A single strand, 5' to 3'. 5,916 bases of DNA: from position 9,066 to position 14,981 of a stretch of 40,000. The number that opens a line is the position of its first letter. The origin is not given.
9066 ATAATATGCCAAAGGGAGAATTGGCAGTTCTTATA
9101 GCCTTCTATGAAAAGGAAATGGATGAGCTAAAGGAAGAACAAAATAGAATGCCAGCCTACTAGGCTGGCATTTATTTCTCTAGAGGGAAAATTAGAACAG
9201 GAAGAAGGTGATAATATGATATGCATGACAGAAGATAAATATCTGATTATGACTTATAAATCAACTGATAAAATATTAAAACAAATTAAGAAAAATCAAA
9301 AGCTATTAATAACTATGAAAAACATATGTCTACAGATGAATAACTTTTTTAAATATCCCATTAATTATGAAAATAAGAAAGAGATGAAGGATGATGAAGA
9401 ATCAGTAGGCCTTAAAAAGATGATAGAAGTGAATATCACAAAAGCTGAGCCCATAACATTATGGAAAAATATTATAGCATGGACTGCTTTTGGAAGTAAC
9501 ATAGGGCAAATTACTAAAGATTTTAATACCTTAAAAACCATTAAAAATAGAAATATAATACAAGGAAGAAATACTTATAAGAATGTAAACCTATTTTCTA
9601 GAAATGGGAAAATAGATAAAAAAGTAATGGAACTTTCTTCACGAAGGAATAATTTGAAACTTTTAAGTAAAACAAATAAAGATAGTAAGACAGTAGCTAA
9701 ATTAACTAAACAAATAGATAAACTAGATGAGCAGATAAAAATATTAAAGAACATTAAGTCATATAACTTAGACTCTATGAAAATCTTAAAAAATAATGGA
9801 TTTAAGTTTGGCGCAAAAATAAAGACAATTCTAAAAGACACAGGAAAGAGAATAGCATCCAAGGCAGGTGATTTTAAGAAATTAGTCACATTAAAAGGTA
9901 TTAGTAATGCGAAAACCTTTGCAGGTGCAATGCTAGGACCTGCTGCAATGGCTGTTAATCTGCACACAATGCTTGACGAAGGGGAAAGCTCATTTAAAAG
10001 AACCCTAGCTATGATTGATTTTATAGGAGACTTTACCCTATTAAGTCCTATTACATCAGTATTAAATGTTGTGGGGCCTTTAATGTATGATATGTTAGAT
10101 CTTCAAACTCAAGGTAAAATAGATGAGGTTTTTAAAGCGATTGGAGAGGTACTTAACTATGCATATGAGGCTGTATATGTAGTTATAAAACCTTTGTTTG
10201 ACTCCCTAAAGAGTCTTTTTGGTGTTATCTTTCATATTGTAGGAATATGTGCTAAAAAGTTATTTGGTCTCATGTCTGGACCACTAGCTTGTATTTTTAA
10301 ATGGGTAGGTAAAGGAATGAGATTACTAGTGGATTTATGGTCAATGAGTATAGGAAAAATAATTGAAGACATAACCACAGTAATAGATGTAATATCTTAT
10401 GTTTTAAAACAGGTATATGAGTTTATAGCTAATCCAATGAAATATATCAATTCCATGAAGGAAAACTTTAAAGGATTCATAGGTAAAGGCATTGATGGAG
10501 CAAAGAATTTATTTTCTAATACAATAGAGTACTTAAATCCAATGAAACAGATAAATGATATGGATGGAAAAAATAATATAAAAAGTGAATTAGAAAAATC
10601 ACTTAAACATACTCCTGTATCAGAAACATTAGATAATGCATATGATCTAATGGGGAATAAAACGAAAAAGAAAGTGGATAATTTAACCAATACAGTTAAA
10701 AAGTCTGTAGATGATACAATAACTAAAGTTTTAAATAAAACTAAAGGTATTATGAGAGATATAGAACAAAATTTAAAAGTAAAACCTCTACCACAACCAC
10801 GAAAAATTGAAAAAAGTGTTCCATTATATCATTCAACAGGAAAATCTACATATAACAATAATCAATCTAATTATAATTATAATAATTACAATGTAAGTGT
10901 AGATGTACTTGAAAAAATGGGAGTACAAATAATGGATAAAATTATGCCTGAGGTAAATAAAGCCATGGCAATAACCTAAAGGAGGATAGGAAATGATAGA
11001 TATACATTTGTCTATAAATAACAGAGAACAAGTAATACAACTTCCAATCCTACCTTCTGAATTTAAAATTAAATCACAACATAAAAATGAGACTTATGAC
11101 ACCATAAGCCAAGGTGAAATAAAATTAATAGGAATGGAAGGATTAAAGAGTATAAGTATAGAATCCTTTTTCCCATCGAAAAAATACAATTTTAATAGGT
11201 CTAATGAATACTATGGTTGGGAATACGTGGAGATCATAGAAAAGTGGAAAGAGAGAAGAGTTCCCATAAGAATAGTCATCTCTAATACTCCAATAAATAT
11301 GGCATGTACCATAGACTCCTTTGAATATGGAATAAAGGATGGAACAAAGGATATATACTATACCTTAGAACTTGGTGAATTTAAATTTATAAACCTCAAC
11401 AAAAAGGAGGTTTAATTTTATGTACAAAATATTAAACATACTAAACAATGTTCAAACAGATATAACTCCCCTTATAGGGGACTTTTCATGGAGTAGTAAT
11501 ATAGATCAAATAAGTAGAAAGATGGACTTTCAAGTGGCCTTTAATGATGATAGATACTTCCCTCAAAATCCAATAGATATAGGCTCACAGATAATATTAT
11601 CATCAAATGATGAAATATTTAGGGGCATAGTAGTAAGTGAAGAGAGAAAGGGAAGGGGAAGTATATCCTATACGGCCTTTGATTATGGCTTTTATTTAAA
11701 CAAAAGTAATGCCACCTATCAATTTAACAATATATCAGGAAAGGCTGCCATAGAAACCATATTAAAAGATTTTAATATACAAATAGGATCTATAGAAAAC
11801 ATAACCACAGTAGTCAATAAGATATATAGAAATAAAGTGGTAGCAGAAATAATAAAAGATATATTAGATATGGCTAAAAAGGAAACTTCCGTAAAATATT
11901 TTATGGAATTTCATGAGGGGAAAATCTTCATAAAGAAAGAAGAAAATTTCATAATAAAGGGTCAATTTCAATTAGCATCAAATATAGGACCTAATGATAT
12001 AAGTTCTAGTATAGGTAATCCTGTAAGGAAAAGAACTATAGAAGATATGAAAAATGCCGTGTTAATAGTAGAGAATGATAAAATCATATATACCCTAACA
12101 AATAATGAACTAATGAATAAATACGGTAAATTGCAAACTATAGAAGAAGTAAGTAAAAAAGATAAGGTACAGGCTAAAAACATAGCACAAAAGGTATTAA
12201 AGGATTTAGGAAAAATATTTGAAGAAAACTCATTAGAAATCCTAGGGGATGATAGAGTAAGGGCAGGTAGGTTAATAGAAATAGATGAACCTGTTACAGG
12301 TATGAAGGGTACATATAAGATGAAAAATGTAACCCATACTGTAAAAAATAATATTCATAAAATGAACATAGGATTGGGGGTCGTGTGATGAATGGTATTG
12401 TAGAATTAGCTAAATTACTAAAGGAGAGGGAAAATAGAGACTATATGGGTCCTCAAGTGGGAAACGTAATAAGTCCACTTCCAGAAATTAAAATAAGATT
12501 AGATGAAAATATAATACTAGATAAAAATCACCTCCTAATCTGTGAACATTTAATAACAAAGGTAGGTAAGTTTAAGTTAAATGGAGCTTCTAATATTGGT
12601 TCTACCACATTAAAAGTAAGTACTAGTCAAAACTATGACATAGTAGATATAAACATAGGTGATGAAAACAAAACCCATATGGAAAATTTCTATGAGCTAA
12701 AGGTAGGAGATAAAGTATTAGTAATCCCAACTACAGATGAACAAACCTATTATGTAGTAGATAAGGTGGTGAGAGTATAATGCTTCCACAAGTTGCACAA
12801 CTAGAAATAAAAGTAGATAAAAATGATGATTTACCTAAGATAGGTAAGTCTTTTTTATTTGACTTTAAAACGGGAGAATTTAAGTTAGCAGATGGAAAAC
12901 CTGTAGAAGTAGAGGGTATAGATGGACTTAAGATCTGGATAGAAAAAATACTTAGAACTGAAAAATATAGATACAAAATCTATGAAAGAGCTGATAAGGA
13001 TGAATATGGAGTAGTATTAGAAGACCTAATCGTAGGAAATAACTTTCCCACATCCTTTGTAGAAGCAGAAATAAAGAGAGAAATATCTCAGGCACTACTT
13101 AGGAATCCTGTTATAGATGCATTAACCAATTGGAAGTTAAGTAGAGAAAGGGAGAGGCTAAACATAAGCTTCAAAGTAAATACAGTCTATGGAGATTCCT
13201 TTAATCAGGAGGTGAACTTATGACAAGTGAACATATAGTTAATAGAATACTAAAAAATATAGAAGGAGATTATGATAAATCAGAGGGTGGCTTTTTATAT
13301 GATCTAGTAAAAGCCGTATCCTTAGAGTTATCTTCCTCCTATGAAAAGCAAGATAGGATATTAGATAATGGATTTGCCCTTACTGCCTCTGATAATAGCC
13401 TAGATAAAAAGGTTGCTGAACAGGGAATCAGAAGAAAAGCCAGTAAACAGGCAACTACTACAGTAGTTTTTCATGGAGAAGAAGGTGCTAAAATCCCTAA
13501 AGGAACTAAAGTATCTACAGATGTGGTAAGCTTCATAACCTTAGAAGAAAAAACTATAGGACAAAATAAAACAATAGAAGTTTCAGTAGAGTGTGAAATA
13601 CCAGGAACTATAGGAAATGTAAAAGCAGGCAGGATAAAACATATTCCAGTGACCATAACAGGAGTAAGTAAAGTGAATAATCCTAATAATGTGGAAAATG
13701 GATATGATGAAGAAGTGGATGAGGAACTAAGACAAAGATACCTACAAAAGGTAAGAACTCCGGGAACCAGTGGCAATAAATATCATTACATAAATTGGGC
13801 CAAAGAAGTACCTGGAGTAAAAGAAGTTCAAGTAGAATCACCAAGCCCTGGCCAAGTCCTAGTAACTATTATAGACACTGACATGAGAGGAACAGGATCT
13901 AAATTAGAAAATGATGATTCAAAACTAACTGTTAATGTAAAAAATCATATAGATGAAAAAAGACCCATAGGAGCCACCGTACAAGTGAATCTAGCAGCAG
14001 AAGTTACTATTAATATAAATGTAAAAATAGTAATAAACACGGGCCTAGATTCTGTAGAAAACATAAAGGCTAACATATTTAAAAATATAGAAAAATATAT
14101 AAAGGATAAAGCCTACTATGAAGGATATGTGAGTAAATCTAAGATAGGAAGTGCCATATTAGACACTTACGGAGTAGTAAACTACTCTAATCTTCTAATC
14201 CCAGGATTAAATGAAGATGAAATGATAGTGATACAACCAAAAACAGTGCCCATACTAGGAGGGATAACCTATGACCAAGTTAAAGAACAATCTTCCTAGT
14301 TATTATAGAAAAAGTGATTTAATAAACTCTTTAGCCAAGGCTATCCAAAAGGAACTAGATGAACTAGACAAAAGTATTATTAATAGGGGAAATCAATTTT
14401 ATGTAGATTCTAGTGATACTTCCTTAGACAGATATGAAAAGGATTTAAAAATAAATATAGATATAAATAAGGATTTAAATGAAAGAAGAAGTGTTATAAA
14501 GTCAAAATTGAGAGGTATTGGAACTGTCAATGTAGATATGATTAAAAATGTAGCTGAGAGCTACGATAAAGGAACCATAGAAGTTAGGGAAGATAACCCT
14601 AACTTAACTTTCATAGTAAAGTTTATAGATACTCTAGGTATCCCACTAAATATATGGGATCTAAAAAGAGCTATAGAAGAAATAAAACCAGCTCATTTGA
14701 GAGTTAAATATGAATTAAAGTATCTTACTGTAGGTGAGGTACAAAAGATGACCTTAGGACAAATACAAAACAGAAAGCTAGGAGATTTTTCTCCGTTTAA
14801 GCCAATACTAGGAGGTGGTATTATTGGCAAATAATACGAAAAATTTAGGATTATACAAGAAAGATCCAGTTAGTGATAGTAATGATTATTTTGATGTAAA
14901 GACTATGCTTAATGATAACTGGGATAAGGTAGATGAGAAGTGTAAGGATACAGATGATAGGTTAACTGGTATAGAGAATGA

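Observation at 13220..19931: Tandem, divergent duplication of the whole baseplate-J / XkdU / tail-fibre module in one tail cluster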

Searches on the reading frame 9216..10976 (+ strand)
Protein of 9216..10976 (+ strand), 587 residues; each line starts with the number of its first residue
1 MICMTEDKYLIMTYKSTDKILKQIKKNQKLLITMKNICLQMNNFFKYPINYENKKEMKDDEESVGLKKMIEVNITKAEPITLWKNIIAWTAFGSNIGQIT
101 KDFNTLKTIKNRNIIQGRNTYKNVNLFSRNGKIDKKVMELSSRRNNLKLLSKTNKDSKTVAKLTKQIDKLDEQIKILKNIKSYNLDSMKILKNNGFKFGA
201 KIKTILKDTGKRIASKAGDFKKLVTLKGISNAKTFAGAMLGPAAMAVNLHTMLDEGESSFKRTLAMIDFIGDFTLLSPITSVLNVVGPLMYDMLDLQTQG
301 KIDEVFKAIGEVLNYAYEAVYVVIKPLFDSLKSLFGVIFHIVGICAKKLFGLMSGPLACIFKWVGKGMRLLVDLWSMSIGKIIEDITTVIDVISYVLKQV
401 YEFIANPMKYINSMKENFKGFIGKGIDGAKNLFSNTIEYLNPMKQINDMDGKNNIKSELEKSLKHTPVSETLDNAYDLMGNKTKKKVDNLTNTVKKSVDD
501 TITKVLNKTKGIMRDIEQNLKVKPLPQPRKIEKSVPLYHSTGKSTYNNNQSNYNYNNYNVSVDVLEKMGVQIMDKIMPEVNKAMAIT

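Call 8: search_protein_families(library=pfam, proteins=[window:9216-10976:+], max_evalue=0.01)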
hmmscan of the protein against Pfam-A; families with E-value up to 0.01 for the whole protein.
window:9216-10976:+ (587 aa): 1 family
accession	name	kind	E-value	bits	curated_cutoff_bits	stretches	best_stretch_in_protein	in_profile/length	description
PF06152.16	Phage_min_cap2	-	6.6e-05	22.4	26.3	1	371-509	13-150/366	Phage minor capsid protein 2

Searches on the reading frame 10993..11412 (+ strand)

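Call 8: search_protein_families(library=pfam, proteins=[window:10993-11412:+], max_evalue=0.01)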
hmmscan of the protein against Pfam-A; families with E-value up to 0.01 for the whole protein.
window:10993-11412:+ (140 aa): 1 family
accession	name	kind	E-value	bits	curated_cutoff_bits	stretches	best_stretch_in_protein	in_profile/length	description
PF21821.3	Dit_like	-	0.0067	17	24.2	1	51-138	34-124/127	Dit-like phage tail protein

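Call 30: search_protein_families(library=phrogs, proteins=[window:10993-11412:+], max_evalue=0.001)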
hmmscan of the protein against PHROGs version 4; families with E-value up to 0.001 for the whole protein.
window:10993-11412:+ (140 aa): 4 families
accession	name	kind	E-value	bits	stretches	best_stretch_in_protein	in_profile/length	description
phrog_23201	-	unknown function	2.3e-49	168.9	1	1-137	1-136/224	-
phrog_5184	-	unknown function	5.9e-43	147.1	1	4-139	4-138/140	-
phrog_380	-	lysis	9.4e-39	134.2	1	1-137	21-159/309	endolysin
phrog_33824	-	unknown function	8.3e-10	39.5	1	15-70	10-65/73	-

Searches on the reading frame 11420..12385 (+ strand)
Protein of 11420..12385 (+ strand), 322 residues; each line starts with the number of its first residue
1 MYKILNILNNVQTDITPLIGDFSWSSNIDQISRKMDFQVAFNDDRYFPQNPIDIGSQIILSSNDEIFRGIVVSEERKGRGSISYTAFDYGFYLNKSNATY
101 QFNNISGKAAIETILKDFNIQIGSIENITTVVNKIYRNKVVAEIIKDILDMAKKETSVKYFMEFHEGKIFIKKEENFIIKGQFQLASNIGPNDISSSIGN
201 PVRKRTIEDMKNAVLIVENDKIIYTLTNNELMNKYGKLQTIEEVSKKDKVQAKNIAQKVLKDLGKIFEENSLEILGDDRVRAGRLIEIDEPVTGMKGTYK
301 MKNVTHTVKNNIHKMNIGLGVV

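Call 8: search_protein_families(library=pfam, proteins=[window:11420-12385:+], max_evalue=0.01)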
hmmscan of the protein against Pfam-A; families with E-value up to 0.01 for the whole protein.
window:11420-12385:+ (322 aa): 1 family
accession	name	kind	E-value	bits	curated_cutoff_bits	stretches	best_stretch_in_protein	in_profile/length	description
PF24032.1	YQBQ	-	3.7e-63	214.1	27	1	23-319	2-293/294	YQBQ-like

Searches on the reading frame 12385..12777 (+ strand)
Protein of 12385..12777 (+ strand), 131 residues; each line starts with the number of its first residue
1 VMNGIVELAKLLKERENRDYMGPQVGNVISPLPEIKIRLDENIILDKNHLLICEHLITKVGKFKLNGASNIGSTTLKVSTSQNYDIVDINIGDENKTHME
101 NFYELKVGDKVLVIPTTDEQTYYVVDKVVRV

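Call 7: search_protein_families(library=pfam, proteins=[window:12385-12777:+], max_evalue=0.01)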
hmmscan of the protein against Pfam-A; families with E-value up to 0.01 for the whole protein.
window:12385-12777:+ (131 aa): 1 family
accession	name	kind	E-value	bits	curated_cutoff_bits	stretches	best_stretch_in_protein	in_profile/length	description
PF10844.13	DUF2577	-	1.2e-17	64.4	22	1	13-127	7-96/96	Protein of unknown function (DUF2577)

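Call 30: search_protein_families(library=phrogs, proteins=[window:12385-12777:+], max_evalue=0.001)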
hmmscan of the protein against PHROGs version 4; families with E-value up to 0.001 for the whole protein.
window:12385-12777:+ (131 aa): 2 families
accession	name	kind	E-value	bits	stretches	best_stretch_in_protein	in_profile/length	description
phrog_579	-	unknown function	3.9e-20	73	1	4-130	4-109/110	-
phrog_2403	-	unknown function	0.00087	20.5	0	92-130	78-114/117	-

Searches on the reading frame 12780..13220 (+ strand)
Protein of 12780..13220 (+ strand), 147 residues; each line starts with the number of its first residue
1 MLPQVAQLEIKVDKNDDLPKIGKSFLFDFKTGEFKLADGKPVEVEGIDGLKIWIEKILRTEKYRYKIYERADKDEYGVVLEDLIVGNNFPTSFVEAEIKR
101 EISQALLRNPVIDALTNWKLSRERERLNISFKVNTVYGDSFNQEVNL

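Call 7: search_protein_families(library=pfam, proteins=[window:12780-13220:+], max_evalue=0.01)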
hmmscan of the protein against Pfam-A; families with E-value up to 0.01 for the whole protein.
window:12780-13220:+ (147 aa): 1 family
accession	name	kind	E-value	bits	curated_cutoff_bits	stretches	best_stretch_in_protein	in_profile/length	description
PF10934.14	Sheath_initiator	-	4.9e-30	104.1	32.9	1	26-133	2-104/104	Contractile injection system sheath initiator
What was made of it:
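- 12780..13223 (+): Sheath initiator (gp25/XkdS-like), single copy; the trunk protein that must dock whichever wedge is used. Pfam Sheath_initiator, E 4.9e-30 (call 7).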

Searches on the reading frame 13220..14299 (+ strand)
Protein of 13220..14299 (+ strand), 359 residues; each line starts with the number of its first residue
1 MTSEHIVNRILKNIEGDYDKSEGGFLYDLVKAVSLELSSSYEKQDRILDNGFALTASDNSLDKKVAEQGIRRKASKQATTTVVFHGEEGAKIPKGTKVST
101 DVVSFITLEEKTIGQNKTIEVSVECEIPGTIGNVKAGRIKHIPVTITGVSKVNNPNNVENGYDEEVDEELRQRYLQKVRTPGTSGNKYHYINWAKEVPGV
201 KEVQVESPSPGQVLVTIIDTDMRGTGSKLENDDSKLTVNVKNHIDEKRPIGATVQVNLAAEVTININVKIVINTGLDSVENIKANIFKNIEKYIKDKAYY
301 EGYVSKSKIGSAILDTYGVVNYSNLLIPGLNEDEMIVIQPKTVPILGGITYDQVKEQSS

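Call 7: search_protein_families(library=pfam, proteins=[window:13220-14296:+], max_evalue=0.01)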
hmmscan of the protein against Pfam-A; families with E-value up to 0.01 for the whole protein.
window:13220-14296:+ (359 aa): 1 family
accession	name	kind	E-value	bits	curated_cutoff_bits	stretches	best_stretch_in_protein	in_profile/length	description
PF04865.19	Baseplate_J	-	1.2e-57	195.6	21.1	1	58-311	2-254/255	Baseplate J-like protein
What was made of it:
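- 13220..14299 (+): J: type I wedge protein (Tri2 / baseplate J). Pfam Baseplate_J, E 1.2e-57 (call 7).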

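Call 10: find_encoding_contigs(protein=window:13220-14299:+, flank=10000, max_places=6)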
Protein window:13220-14299:+ (359 aa): 3 contigs read that carry it; 3 places shown.
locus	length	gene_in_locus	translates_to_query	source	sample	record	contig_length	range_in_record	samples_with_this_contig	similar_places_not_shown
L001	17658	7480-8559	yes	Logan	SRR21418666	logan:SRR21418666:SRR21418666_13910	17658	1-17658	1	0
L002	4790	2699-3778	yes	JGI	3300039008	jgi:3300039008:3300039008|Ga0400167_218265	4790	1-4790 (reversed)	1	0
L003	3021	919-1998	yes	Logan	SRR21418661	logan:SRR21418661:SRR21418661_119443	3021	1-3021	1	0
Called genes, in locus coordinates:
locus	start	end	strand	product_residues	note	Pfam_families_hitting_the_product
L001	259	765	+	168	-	-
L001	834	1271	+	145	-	PF20765:Phage_tail_terminator_8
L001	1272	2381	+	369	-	PF04984:Phage_sheath_1, PF17482:Phage_sheath_1C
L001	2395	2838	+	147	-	PF09393:DUF2001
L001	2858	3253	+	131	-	PF08890:Phage_TAC_5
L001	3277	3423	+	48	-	-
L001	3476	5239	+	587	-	-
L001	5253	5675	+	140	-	-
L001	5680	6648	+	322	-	PF24032:YQBQ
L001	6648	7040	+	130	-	PF10844:DUF2577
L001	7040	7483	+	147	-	PF10934:Sheath_initiator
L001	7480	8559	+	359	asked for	PF04865:Baseplate_J, PF26078:Baseplate_J_M, PF26079:Baseplate_J_C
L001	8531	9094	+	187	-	PF10076:Phage_Mu_Gp48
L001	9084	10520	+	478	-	-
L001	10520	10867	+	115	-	-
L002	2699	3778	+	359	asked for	PF04865:Baseplate_J, PF26078:Baseplate_J_M, PF26079:Baseplate_J_C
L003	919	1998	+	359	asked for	PF04865:Baseplate_J, PF26078:Baseplate_J_M, PF26079:Baseplate_J_C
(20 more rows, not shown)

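Call 35: search_solved_structures(query=window:13220-14296:+, max_evalue=0.001)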
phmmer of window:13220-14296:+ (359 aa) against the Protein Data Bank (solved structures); distinct sequences matched with E-value up to 0.001: 5.
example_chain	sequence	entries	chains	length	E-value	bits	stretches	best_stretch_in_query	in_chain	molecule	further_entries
8v3w_E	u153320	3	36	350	1.6e-40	142.5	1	2-356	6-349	TRI-2 (CD1371)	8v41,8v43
9g8s_C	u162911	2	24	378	2.9e-32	115.4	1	6-343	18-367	Baseplate J family protein | gp65 - Triplex 1a protein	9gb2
9ndy_H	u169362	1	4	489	6.8e-10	41.8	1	125-202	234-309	Wedge protein 2 (gp023)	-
9ki1_H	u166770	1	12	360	3.5e-07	32.9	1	55-203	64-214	Baseplate protein gp47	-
9euf_C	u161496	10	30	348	6.1e-07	32.1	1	90-344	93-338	Baseplate component | ORF62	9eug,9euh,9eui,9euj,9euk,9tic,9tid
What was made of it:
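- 13220..14299 (+): Matches diffocin TRI-2 CD1371 (8v3w_E), E 1.6e-40, full length (call 35).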

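Call 66: search_dna_similar(query=window:13220-14296:+, collection=phages, mode=protein, max_rows=10)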
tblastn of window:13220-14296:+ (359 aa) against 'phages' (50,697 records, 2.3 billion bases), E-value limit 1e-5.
Records with a match: 303; places in all: 304; records where one place covers at least 80% of the query: 91.
Best place of each record, by identity: <60% 303.
By first word of the organism name: Bacillus 57; Clostridium 51; Halorubrum 36; Staphylococcus 20; Clostridioides 14; Brevibacillus 12; Lactobacillus 11; Klebsiella 10; Burkholderia 7; Bacteriophage 7; and 41 more.
By host as written in the record: - 45; Halorubrum sp. 20; Clostridium difficile 17; Brevibacillus laterosporus 11; Bacillus cereus 8; Clostridium perfringens 7; Staphylococcus epidermidis F12 6; Lactobacillus brevis 6; and 114 more.
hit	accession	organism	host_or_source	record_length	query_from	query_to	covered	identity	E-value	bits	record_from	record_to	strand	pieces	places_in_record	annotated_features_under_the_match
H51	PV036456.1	Monoglobales phage CHVD 5762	Monoglobales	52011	1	346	96%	39.8%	9e-59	210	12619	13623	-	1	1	tail protein | baseplate wedge subunit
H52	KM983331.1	Clostridium phage phiCT19406B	Clostridium tetani ATCC 19406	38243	3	349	97%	35.6%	1e-43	167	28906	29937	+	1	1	baseplate J protein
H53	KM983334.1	Clostridium phage phiCTC2B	Clostridium tetani C2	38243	3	349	97%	35.6%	1e-43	167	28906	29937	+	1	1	baseplate J protein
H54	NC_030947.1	Clostridium phage phiCT19406B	Clostridium tetani ATCC 19406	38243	3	349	97%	35.6%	1e-43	167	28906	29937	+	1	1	tail protein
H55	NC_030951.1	Clostridium phage phiCTC2B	Clostridium tetani C2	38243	3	349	97%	35.6%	1e-43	167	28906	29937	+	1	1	tail protein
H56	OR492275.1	Fusobacterium phage phiHugo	Fusobacterium necrophorum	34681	4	327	90%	38.0%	1e-55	201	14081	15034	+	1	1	baseplate J family protein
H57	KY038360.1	Brevibacillus phage MRSA107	sputum specimen in the respiratory ...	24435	2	346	96%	35.1%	8e-46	173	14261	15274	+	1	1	record has no annotation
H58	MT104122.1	Sporosarcina phage Lietuvens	Sporosarcina aquimarina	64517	2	350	97%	33.9%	5e-45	171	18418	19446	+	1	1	baseplate J-like protein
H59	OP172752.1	Clostridium phage CB452P1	Clostridium butyricum BSC452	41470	9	336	91%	35.2%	2e-41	160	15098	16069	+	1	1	hypothetical protein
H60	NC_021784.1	Thermus phage phi OH2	-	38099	2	359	100%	31.8%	2e-43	166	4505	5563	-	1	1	tail protein (x2) | ribosome_binding_site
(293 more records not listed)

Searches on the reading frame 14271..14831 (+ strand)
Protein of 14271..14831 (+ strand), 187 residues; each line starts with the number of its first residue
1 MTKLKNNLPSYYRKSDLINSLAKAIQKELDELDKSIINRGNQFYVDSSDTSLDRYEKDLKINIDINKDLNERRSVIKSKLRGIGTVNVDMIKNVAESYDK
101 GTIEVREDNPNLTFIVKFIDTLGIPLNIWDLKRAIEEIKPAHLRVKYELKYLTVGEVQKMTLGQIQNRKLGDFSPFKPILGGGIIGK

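Call 7: search_protein_families(library=pfam, proteins=[window:14271-14831:+], max_evalue=0.01)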
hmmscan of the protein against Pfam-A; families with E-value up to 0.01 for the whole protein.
window:14271-14831:+ (187 aa): 1 family
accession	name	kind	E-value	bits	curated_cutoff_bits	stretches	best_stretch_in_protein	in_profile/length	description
PF10076.14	Phage_Mu_Gp48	-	2.3e-25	89.6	37.4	1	4-146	3-146/150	Bacteriophage Mu-like, Gp48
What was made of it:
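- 14271..14834 (+): U: type I Tri1 / Mu gp48-like wedge protein with an 'alpha' C-terminal tail (..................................). Pfam Phage_Mu_Gp48, E 2.3e-25 (call 7).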

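Call 30: search_protein_families(library=phrogs, proteins=[window:14271-14831:+], max_evalue=0.001)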
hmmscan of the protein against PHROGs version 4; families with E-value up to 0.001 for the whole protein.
window:14271-14831:+ (187 aa): 4 families
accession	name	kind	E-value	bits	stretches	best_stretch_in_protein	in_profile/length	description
phrog_521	-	tail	5e-46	158.4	1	2-168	28-195/534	tail protein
phrog_1160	-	tail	2.1e-19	70.7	1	2-156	18-186/528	baseplate protein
phrog_203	-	tail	7.7e-08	32.8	1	10-111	24-129/224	baseplate wedge subunit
phrog_21322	-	head and packaging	4e-07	30.7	1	10-153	17-159/337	virion structural protein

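Call 37: search_solved_structures(query=window:14271-14831:+, max_evalue=0.01)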
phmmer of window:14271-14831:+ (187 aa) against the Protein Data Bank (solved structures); distinct sequences matched with E-value up to 0.01: 3.
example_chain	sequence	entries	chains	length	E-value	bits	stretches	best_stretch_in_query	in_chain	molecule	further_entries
8v3w_N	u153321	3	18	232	6e-16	61.8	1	3-144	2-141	TRI-1 (CD1372)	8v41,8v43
9gb2_M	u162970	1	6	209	1.7e-11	47.4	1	8-152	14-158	gp66 - Triplex 2 protein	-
9g8s_N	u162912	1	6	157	2.2e-11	46.9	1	8-149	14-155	XkdT-related protein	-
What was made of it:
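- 14271..14834 (+): Matches TRI-1 CD1372, E 6e-16 (call 37).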
